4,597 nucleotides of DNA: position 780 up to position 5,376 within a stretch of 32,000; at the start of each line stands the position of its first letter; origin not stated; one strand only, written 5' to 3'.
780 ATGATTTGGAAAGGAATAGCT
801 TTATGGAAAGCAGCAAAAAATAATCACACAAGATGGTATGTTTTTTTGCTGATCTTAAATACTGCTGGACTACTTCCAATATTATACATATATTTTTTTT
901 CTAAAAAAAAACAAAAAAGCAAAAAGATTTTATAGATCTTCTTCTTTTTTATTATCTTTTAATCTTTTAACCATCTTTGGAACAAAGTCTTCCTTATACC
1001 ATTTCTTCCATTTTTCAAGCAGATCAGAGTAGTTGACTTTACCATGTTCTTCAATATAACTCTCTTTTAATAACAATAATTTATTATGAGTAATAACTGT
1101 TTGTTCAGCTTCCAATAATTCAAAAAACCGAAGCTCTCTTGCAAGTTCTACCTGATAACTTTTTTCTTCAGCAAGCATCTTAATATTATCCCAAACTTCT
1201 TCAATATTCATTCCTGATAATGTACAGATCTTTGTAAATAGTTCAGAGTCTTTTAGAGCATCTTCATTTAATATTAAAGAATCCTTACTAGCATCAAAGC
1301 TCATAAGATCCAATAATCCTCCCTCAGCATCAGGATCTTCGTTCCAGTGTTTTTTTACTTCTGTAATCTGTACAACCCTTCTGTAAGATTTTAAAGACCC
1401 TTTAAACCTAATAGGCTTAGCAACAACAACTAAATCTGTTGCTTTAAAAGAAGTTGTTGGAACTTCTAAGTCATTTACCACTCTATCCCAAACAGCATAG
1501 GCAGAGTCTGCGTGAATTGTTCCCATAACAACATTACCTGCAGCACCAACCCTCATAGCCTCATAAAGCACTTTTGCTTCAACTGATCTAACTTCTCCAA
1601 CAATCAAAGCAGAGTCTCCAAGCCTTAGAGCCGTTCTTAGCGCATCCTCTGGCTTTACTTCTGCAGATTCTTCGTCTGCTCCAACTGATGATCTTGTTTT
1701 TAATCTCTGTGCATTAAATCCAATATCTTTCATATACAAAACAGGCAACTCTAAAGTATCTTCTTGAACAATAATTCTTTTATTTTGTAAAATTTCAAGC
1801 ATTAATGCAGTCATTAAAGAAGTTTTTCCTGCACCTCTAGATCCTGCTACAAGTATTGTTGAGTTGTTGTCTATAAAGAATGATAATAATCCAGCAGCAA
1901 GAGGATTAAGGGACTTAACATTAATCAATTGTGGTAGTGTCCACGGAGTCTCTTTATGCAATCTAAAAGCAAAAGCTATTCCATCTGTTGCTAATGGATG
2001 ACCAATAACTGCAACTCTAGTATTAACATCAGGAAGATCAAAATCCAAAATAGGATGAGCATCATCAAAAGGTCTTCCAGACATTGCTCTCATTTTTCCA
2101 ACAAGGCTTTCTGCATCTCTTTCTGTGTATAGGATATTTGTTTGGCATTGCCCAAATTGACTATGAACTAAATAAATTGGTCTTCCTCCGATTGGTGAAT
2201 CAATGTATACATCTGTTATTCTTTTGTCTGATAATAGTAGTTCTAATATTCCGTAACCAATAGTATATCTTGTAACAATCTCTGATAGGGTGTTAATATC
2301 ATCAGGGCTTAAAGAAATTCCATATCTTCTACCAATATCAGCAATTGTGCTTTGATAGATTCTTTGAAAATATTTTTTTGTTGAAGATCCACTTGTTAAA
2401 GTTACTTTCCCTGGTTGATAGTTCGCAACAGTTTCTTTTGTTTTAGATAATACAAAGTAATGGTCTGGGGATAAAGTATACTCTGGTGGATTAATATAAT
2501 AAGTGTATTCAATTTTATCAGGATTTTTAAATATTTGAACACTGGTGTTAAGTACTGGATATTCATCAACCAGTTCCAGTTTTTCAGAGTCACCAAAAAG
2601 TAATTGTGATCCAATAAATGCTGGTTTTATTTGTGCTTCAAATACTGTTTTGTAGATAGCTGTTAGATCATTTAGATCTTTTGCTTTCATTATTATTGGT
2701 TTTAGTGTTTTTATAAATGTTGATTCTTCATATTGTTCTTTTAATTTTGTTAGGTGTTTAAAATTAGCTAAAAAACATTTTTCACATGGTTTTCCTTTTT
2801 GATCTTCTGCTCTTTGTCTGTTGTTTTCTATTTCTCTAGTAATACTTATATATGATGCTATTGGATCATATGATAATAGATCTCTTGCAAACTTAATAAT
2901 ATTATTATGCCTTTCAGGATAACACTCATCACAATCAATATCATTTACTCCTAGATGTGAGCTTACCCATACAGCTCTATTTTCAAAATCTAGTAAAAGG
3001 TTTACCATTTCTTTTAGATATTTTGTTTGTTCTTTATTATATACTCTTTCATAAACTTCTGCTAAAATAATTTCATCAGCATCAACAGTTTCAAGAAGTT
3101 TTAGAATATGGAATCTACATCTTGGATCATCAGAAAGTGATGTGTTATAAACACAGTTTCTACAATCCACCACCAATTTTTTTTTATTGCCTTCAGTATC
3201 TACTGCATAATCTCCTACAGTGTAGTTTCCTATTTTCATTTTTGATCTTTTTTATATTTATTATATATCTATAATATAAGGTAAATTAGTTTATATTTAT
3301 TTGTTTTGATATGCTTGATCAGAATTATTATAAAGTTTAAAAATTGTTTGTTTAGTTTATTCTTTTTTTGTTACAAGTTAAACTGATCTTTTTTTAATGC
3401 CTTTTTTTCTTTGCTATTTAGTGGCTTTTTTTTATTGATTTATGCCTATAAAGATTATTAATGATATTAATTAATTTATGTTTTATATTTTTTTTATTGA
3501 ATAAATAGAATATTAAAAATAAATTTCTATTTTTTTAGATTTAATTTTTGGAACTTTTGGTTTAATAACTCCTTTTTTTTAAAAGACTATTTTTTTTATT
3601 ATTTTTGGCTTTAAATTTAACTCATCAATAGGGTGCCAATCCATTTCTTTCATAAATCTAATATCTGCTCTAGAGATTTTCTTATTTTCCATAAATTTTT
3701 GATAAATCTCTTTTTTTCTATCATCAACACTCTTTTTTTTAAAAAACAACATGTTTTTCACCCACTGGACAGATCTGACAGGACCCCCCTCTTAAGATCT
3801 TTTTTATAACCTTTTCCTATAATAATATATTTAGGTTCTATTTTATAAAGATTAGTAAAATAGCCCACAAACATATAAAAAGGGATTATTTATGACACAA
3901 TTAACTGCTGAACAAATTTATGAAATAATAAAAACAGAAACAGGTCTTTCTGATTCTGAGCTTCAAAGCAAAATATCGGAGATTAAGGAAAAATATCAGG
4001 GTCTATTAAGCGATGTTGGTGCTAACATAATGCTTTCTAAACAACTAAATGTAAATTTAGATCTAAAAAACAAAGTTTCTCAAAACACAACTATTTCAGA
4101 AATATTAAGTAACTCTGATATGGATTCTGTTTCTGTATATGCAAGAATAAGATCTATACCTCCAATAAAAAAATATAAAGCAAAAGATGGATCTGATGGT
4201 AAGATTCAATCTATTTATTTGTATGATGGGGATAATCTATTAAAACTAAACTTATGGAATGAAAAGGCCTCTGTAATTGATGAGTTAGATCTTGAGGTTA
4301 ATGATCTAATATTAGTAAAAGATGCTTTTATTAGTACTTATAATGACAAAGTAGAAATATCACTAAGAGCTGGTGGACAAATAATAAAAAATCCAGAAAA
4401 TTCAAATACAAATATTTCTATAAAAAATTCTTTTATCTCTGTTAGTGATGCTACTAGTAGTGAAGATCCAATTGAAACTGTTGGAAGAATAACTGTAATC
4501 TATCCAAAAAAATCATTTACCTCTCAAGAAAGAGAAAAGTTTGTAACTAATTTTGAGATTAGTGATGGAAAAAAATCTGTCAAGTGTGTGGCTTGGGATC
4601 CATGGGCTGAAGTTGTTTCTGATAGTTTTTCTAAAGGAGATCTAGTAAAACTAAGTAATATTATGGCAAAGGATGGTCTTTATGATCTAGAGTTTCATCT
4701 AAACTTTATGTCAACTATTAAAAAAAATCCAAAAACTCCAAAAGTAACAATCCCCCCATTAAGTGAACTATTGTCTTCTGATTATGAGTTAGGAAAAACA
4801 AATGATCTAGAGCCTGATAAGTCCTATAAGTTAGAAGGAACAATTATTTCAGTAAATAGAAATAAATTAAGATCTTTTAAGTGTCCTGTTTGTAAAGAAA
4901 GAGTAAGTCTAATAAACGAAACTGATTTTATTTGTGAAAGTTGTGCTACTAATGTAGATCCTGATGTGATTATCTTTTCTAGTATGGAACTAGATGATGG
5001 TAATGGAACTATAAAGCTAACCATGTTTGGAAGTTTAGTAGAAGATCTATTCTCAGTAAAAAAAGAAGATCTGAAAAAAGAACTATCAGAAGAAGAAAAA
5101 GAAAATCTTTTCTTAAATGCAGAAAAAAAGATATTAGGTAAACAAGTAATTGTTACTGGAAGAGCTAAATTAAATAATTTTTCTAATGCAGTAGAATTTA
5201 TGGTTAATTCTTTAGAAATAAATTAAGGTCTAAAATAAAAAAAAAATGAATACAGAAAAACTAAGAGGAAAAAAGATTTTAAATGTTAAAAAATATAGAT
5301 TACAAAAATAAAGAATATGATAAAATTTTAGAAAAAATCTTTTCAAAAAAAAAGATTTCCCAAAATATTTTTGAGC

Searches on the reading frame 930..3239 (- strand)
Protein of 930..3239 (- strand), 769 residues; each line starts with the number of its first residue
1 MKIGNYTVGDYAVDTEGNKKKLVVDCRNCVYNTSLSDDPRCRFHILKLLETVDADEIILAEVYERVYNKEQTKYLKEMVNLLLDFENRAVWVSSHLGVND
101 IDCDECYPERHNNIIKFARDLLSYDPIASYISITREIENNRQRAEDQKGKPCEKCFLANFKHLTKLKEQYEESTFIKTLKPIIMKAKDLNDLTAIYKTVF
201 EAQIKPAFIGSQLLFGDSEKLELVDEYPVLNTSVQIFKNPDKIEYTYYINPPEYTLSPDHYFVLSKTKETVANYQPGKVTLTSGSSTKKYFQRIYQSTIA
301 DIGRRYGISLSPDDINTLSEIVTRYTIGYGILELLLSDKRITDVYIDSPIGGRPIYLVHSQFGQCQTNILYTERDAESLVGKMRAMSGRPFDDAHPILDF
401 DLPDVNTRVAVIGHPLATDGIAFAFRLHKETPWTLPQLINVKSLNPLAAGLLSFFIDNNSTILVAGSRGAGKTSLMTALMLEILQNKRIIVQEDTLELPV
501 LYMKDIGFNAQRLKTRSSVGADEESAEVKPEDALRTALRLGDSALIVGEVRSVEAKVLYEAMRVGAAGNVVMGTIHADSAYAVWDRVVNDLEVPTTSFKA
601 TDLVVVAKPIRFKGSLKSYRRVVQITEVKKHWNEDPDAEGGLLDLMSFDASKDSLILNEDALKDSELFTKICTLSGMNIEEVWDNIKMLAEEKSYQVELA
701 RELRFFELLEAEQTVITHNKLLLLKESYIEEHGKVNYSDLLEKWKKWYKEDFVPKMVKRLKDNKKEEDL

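Call 30: search_protein_families(library=pfam, proteins=[window:930-3239:-], max_evalue=0.00001)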
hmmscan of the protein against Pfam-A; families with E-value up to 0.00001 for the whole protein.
window:930-3239:- (769 aa): 1 family
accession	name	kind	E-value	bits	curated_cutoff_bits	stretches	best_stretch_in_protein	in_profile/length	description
PF00437.27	T2SSE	-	6.2e-17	61.7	24.9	1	404-608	91-275/370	Type II/IV secretion system protein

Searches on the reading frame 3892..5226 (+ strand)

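Call 30: search_protein_families(library=pfam, proteins=[window:3892-5226:+], max_evalue=0.00001)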
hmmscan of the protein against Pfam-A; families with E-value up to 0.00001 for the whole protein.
window:3892-5226:+ (444 aa): 2 families
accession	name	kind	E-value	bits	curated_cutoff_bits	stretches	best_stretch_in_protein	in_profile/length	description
PF01336.31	tRNA_anti-codon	-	1.1e-13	51.4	27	0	218-257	17-56/75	OB-fold nucleic acid binding domain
PF08646.16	Rep_fac-A_C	-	1.9e-08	34.6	28.5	1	313-437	3-128/146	Replication factor-A C terminal domain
